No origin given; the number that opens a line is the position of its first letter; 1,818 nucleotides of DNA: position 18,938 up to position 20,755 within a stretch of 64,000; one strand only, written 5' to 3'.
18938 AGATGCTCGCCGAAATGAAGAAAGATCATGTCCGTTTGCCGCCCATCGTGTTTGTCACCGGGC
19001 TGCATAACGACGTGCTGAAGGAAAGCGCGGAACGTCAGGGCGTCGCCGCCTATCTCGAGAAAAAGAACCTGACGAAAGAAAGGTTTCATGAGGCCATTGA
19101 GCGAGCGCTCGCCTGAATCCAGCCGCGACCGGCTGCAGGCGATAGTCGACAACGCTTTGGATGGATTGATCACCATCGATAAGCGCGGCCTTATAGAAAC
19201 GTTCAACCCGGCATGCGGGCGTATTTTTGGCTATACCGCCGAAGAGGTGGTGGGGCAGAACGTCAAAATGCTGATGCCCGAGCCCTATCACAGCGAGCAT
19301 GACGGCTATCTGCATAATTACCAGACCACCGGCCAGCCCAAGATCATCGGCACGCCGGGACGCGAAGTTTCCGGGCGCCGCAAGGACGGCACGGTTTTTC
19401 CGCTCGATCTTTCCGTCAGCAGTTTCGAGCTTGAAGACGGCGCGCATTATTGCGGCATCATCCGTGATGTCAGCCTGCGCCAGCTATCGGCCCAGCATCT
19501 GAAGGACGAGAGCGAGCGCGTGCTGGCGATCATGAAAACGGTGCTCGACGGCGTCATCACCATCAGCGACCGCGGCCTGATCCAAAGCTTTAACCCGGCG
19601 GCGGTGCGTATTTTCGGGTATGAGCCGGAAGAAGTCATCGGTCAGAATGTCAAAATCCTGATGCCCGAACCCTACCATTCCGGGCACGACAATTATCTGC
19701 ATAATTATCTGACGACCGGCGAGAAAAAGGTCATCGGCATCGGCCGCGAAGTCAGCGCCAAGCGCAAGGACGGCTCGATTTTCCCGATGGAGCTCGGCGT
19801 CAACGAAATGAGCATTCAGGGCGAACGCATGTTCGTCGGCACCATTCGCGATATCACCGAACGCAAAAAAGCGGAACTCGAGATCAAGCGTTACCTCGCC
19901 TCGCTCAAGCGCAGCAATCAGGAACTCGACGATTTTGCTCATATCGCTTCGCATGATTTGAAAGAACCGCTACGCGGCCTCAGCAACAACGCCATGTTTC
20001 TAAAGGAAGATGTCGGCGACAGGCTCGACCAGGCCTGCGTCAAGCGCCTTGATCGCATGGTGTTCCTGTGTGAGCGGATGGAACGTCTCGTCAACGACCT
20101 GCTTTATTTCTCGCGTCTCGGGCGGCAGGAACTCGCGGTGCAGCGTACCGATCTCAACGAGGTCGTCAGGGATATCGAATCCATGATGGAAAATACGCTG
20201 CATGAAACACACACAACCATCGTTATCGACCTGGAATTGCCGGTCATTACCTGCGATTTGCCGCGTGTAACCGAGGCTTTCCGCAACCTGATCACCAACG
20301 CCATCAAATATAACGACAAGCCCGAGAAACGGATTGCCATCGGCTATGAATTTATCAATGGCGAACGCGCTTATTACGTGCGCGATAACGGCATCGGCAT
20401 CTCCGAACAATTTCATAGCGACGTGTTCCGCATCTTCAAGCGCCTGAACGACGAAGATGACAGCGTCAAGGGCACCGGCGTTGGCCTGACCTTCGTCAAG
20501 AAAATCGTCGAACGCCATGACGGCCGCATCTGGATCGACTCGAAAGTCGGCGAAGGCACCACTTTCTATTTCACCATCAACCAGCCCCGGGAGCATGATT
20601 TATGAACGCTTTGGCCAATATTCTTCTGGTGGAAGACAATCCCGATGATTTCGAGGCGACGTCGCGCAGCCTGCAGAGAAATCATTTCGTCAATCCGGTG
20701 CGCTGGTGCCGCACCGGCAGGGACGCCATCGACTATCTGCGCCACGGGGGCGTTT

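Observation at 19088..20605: Histidine kinase with two tandem FixL-type heme-PAS domains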

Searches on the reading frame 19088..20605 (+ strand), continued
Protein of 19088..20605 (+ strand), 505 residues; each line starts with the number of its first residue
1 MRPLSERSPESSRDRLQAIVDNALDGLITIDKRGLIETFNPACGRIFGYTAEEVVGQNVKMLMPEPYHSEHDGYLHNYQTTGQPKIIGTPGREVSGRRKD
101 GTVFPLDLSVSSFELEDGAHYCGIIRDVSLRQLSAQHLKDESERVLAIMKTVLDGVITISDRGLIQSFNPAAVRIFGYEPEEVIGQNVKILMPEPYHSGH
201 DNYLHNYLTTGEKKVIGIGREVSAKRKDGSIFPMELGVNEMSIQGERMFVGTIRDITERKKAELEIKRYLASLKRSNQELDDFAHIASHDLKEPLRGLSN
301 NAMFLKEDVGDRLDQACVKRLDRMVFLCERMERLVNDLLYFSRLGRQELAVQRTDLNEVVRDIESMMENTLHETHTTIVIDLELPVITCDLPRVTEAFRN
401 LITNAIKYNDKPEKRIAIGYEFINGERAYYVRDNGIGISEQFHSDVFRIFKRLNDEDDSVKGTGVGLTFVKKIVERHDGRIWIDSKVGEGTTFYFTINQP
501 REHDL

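Call 36: fold_search(model_id=the predicted structure, library=pdb)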
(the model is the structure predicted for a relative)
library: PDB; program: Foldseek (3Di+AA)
matches with E <= 10: 1239; with E <= 0.001: 905
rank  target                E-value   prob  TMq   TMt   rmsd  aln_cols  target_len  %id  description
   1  9a5d_A                5.0e-26  1.00  0.28  0.24  36.4       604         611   17  Integrative model of WALK-YYCH by crosslinking MS and deep learning (released 2024-09-18)
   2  9qq6_A                3.3e-24  1.00  0.38  0.38  16.8       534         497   19  Structure of the Azotobacter vinelandii NifL-NifA complex (released 2025-06-18)
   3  8a6x_B                3.4e-23  1.00  0.28  0.37  16.9       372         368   20  Crystal structure of a chimeric LOV-Histidine kinase SB2F1 (asymmetrical variant, trigonal form with long c axis) (released 2024-01-10)
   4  8a7f_A                8.8e-23  1.00  0.27  0.35  16.8       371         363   20  Crystal structure of a chimeric LOV-Histidine kinase SB2F1-I66R mutant (asymmetrical variant, trigonal form with long  (released 2024-01-10)
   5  8a52_A                1.1e-22  1.00  0.27  0.36  16.4       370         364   20  Crystal structure of a chimeric LOV-Histidine kinase SB2F1 (asymmetrical variant, trigonal form with long c-axis) (released 2023-12-27)
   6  4gcz_A                1.5e-22  1.00  0.32  0.42  19.6       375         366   22  Structure of a blue-light photoreceptor (released 2013-06-19)
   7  6ph4_B                2.0e-22  1.00  0.33  0.35  19.5       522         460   16  Full length LOV-PAS-HK construct from the LOV-HK sensory protein from Brucella abortus (light-adapted, construct 15-48 (released 2020-12-30)
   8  8a7h_A                2.3e-22  1.00  0.26  0.35  16.6       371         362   20  Crystal structure of a chimeric LOV-Histidine kinase SB2F1-I66R mutant (light state; asymmetrical variant, trigonal fo (released 2024-01-10)
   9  8a7f_B                3.8e-22  1.00  0.27  0.36  17.2       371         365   20  Crystal structure of a chimeric LOV-Histidine kinase SB2F1-I66R mutant (asymmetrical variant, trigonal form with long  (released 2024-01-10)
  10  4gcz_B                7.8e-22  1.00  0.29  0.37  18.9       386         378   22  Structure of a blue-light photoreceptor (released 2013-06-19)
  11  8a3u                  1.0e-21  1.00  0.27  0.36  16.5       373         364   21  Crystal structure of a chimeric LOV-Histidine kinase SB2F1 (symmetrical variant, trigonal form with short c-axis) (released 2023-12-20)
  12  8js5_G                1.6e-21  1.00  0.41  0.78   4.2       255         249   28  Dimeric PAS domains of oxygen sensor FixL with ferric unliganded heme (released 2024-06-26)
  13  8js5_A                6.1e-21  1.00  0.40  0.76   4.4       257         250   29  Dimeric PAS domains of oxygen sensor FixL with ferric unliganded heme (released 2024-06-26)
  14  9bkv_A                1.3e-20  1.00  0.36  0.24  26.1       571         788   14  DosP R97A bent form (released 2024-11-20)
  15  8js5_B                2.6e-20  1.00  0.42  0.78   3.9       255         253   28  Dimeric PAS domains of oxygen sensor FixL with ferric unliganded heme (released 2024-06-26)
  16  8js5_C                4.6e-20  1.00  0.41  0.77   3.9       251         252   28  Dimeric PAS domains of oxygen sensor FixL with ferric unliganded heme (released 2024-06-26)
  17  8js5_F                4.8e-20  1.00  0.40  0.76   4.6       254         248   29  Dimeric PAS domains of oxygen sensor FixL with ferric unliganded heme (released 2024-06-26)
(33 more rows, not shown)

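Call 39: find_encoding_contigs(protein=window:19088-20605:+, flank=10000, max_places=4)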
Protein window:19088-20605:+ (505 aa): no gene with exactly this product is on record in the collection.

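Call 41: search_protein_families(library=pfam, proteins=[L003:9905-11863:+, L003:11860-12291:+, L003:12288-14012:+, L052:7575-9125:+, L052:9536-11131:+, L052:11159-12277:+, L052:12270-13982:+, L008:9936-11504:+, L008:11461-13164:+, L022:6963-9170:+], max_evalue=0.00001)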
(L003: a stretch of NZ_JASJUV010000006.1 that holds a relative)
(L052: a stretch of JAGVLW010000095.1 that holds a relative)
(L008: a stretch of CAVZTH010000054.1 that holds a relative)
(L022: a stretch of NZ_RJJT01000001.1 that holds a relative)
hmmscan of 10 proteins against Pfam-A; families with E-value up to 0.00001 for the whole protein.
L003:9905-11863:+ (652 aa): 5 families
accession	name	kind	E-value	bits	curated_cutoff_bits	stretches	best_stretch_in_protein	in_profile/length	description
PF00072.30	Response_reg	-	3.5e-43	146.7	30.2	2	155-263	1-106/111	Response regulator receiver domain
PF02518.31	HATPase_c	-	4.2e-21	75.9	26.4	1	531-637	4-109/111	Histidine kinase-, DNA gyrase B-, and HSP90-like ATPase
PF08448.16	PAS_4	-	1e-12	48.7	23.1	1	305-411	1-109/110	PAS fold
PF00512.31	HisKA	-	7.7e-12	45.5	26.9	1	424-489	2-64/66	His Kinase A (phospho-acceptor) domain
PF13581.12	HATPase_c_2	-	3.1e-06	27.6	27.4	0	533-614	32-111/127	Histidine kinase-like ATPase domain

L003:11860-12291:+ (143 aa): 1 family
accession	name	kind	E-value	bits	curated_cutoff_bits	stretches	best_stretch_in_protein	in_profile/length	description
PF00072.30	Response_reg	-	1.9e-14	54.2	30.2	1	11-123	2-107/111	Response regulator receiver domain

L003:12288-14012:+ (574 aa): 3 families
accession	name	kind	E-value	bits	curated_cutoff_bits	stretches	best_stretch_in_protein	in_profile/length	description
PF00563.25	EAL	-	1.7e-67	227.7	31.3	1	325-558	3-236/236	EAL domain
PF00990.26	GGDEF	-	2e-43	148.4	23.8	1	147-301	2-158/161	Diguanylate cyclase, GGDEF domain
PF00072.30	Response_reg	-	8.6e-22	77.9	30.2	1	8-119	1-107/111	Response regulator receiver domain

L052:7575-9125:+ (516 aa): 8 families
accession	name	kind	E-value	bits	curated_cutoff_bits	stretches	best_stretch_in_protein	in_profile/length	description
PF25487.1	ETR1_N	-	4.8e-37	126.6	27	1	27-122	2-97/97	Ethylene receptor 1-like, N-terminal domain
PF02518.31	HATPase_c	-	1.4e-23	83.9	26.4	1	402-511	2-109/111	Histidine kinase-, DNA gyrase B-, and HSP90-like ATPase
PF00989.32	PAS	-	4.1e-18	65.9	22.6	1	156-268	2-113/113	PAS fold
PF13426.13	PAS_9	-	3.6e-12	46.9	27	1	166-270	2-103/103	PAS domain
PF00512.31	HisKA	-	3.1e-09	37.2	26.9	1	292-357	2-64/66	His Kinase A (phospho-acceptor) domain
PF24820.1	Diguanyl_cycl_sensor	-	4.3e-07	30.3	28.1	1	161-267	2-109/109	Diguanylate cyclase-like sensor domain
PF13188.13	PAS_8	-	4.7e-06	26.7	21.8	0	156-206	2-49/65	PAS domain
PF08448.16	PAS_4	-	9.4e-06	26.3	23.1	0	166-272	6-109/110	PAS fold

L052:9536-11131:+ (531 aa): 4 families
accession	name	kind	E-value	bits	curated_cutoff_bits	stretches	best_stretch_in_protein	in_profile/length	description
PF02518.31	HATPase_c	-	3.7e-31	108.3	26.4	1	416-523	3-110/111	Histidine kinase-, DNA gyrase B-, and HSP90-like ATPase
PF00072.30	Response_reg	-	8.2e-24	84.4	30.2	1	24-138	1-111/111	Response regulator receiver domain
PF08447.18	PAS_3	-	2.2e-19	69.9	25.6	1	192-278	2-88/89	PAS fold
PF00512.31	HisKA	-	6.3e-09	36.2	26.9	1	306-372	2-65/66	His Kinase A (phospho-acceptor) domain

L052:11159-12277:+ (372 aa): 3 families
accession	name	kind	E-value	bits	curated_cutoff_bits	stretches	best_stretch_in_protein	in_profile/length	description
PF02518.31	HATPase_c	-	9.3e-28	97.3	26.4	1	250-357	1-108/111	Histidine kinase-, DNA gyrase B-, and HSP90-like ATPase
PF00072.30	Response_reg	-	2.3e-20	73.3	30.2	1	4-115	2-110/111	Response regulator receiver domain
PF00512.31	HisKA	-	4.6e-07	30.2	26.9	1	142-206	2-63/66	His Kinase A (phospho-acceptor) domain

L052:12270-13982:+ (570 aa): 3 families
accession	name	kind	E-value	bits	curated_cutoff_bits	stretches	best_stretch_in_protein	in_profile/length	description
PF00563.25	EAL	-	7.1e-53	179.8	31.3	1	322-557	2-236/236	EAL domain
PF00990.26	GGDEF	-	1.8e-44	151.8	23.8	1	146-300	1-159/161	Diguanylate cyclase, GGDEF domain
PF00072.30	Response_reg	-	2.9e-18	66.5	30.2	1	16-119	1-101/111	Response regulator receiver domain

L008:9936-11504:+ (522 aa): 8 families
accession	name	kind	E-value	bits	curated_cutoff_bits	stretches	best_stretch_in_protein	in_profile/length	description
PF00072.30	Response_reg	-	1.9e-43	147.6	30.2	2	142-251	2-108/111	Response regulator receiver domain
PF00989.32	PAS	-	4.8e-23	81.8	22.6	2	282-395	1-113/113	PAS fold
PF13426.13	PAS_9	-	4.4e-21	75.5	27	2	295-397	3-103/103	PAS domain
PF08448.16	PAS_4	-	1e-16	61.6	23.1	2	293-399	5-109/110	PAS fold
PF13188.13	PAS_8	-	4.5e-08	33.2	21.8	1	408-460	6-55/65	PAS domain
PF08447.18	PAS_3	-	7.2e-08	33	25.6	0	307-391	3-88/89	PAS fold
PF24820.1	Diguanyl_cycl_sensor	-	1.2e-06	28.8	28.1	0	409-449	2-42/109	Diguanylate cyclase-like sensor domain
PF12860.13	PAS_7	-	4.3e-06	27.3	27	0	410-477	2-72/115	PAS fold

L008:11461-13164:+ (567 aa): 4 families
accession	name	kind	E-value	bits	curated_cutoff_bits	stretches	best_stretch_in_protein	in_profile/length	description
PF00072.30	Response_reg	-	4.8e-27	94.8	30.2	1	307-419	1-110/111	Response regulator receiver domain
PF02518.31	HATPase_c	-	6.7e-27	94.6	26.4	1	170-281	2-110/111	Histidine kinase-, DNA gyrase B-, and HSP90-like ATPase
PF00512.31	HisKA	-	1.5e-17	63.8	26.9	1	56-122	1-66/66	His Kinase A (phospho-acceptor) domain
PF01627.28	Hpt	-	3e-06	27.8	24.6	1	481-554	12-82/84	Hpt domain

L022:6963-9170:+ (735 aa): 7 families
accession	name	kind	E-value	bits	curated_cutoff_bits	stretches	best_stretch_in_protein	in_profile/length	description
PF02518.31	HATPase_c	-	1.4e-23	83.9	26.4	1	610-725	2-108/111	Histidine kinase-, DNA gyrase B-, and HSP90-like ATPase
PF00989.32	PAS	-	1.6e-19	70.4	22.6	1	360-469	5-113/113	PAS fold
PF13426.13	PAS_9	-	3.5e-16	59.8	27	1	366-471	1-103/103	PAS domain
PF00512.31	HisKA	-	3.3e-11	43.5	26.9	1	500-565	2-64/66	His Kinase A (phospho-acceptor) domain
PF08448.16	PAS_4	-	1.4e-09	38.6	23.1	1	363-474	2-110/110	PAS fold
PF13188.13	PAS_8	-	8.7e-08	32.3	21.8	1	357-407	2-53/65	PAS domain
PF24820.1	Diguanyl_cycl_sensor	-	2.5e-06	27.8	28.1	1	364-468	4-109/109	Diguanylate cyclase-like sensor domain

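Call 44: search_protein_families(library=ncbifam, proteins=[window:19088-20605:+], max_evalue=0.00001)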
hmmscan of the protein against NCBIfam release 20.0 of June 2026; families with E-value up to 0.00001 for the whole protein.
window:19088-20605:+ (505 aa): 80 families (the best 25 are shown)
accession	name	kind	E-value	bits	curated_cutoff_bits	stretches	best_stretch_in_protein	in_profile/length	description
NF041777.1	sens_FixL_Rhizob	equivalog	2.6e-90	303.4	850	2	119-498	99-480/485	sensor protein FixL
TIGR00229.1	sensory_box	domain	8.8e-60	200.4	22.9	2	142-265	4-125/126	PAS domain S-box protein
NF008468.0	PRK11360.1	equivalog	1e-49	169.5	646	2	135-498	260-607/616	two-component system sensor histidine kinase AtoS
NF046044.1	PnpS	equivalog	1.1e-46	159.7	400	1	134-497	46-389/390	two-component system histidine kinase PnpS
NF047465.1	hybrid_HK_LvrA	exception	2.1e-45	155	1200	1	261-497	581-816/819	hybrid histidine kinase/response regulator LvrA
NF047874.1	MASE3_PAS_HK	subfamily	2.8e-45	155.2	560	1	134-497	256-623/655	MASE3 domain-containing sensor histidine kinase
TIGR02966.1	phoR_proteo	equivalog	4.6e-45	154.1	334.2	1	140-496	3-332/333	phosphate regulon sensor histidine kinase PhoR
NF033092.0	HK_WalK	equivalog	5.9e-42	144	725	1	135-497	250-592/594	cell wall metabolism sensor histidine kinase WalK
NF041593.1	histid_kinase_PdhS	equivalog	7.5e-41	140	2000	2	134-492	658-1028/1041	cell-division control histidine kinase PdhS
NF045911.1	TCSHisKinNblS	equivalog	5.6e-34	117.5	1000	1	138-498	261-619/621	two-component system sensor histidine kinase NblS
NF008467.0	PRK11359.1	equivalog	1.4e-32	112.6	857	2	146-260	15-129/800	oxygen-sensing cyclic-di-GMP phosphodiesterase DosP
NF045595.1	HK_scytonemin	equivalog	1.9e-32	112.4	865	1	241-494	376-630/637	scytonemin biosynthesis sensor histidine kinase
NF006800.0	PRK09303.1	equivalog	1.9e-30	106.1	342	1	265-497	136-375/383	histidine kinase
TIGR02956.1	TMAO_torS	equivalog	4.5e-29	101.2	676.5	1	286-498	470-681/967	TMAO reductase system sensor histidine kinase/response regulator TorS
NF041880.1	EPS_EpsF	equivalog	6.9e-28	97.4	900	1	267-495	261-489/492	response regulator EpsF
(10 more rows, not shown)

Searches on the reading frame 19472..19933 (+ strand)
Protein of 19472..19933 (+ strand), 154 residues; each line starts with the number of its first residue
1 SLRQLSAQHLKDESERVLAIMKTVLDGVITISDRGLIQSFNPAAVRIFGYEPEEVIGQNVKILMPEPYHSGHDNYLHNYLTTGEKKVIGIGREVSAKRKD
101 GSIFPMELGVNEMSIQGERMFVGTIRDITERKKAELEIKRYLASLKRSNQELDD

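Call 8: search_solved_structures(query=window:19472-19933:+, max_evalue=0.001, show_alignments=5)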
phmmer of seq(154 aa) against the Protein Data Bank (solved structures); distinct sequences matched with E-value up to 0.001: 24.
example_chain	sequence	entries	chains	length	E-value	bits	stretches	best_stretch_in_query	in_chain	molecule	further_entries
1d06_A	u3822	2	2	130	6.1e-38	133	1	16-129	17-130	nitrogen fixation regulatory protein fixL | FIXL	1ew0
1dp6_A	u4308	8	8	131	6.6e-34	120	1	17-138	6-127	FIXL PROTEIN | SENSOR PROTEIN FIXL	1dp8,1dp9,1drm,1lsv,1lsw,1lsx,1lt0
8js5_A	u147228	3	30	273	1.3e-33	119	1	13-139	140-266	Sensor protein FixL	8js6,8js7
2cmn_A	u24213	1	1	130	1.3e-33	119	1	17-138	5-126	SENSOR PROTEIN FIXL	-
1y28_A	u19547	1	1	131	4.7e-33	117.2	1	17-138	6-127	Sensor protein fixL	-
1xj4_A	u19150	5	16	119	1.5e-32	115.6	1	23-138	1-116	Sensor protein fixL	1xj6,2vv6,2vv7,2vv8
1xj2_A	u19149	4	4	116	6.9e-32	113.4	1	26-138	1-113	Sensor protein fixL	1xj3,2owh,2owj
1v9y_A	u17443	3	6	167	2e-16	63.3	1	25-131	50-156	Heme pas sensor protein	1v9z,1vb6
1s66_L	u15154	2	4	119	3.7e-16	62.4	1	25-128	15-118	Hypothetical protein yddU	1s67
9cdr_A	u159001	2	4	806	5.4e-16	61.9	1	25-132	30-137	Oxygen sensor protein DosP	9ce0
9cmf_A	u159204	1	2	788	5.7e-16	61.8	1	25-131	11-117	Oxygen sensor protein DosP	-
9bgv_A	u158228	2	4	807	3.8e-15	59.1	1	25-132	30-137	Oxygen sensor protein DosP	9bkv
9clo_A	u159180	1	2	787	4e-15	59.1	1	25-131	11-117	Oxygen sensor protein DosP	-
2pr5_A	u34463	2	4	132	9.8e-09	38.4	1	37-139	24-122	Blue-light photoreceptor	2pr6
2mwg_A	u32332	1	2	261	2.8e-08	36.9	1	37-139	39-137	Blue-light photoreceptor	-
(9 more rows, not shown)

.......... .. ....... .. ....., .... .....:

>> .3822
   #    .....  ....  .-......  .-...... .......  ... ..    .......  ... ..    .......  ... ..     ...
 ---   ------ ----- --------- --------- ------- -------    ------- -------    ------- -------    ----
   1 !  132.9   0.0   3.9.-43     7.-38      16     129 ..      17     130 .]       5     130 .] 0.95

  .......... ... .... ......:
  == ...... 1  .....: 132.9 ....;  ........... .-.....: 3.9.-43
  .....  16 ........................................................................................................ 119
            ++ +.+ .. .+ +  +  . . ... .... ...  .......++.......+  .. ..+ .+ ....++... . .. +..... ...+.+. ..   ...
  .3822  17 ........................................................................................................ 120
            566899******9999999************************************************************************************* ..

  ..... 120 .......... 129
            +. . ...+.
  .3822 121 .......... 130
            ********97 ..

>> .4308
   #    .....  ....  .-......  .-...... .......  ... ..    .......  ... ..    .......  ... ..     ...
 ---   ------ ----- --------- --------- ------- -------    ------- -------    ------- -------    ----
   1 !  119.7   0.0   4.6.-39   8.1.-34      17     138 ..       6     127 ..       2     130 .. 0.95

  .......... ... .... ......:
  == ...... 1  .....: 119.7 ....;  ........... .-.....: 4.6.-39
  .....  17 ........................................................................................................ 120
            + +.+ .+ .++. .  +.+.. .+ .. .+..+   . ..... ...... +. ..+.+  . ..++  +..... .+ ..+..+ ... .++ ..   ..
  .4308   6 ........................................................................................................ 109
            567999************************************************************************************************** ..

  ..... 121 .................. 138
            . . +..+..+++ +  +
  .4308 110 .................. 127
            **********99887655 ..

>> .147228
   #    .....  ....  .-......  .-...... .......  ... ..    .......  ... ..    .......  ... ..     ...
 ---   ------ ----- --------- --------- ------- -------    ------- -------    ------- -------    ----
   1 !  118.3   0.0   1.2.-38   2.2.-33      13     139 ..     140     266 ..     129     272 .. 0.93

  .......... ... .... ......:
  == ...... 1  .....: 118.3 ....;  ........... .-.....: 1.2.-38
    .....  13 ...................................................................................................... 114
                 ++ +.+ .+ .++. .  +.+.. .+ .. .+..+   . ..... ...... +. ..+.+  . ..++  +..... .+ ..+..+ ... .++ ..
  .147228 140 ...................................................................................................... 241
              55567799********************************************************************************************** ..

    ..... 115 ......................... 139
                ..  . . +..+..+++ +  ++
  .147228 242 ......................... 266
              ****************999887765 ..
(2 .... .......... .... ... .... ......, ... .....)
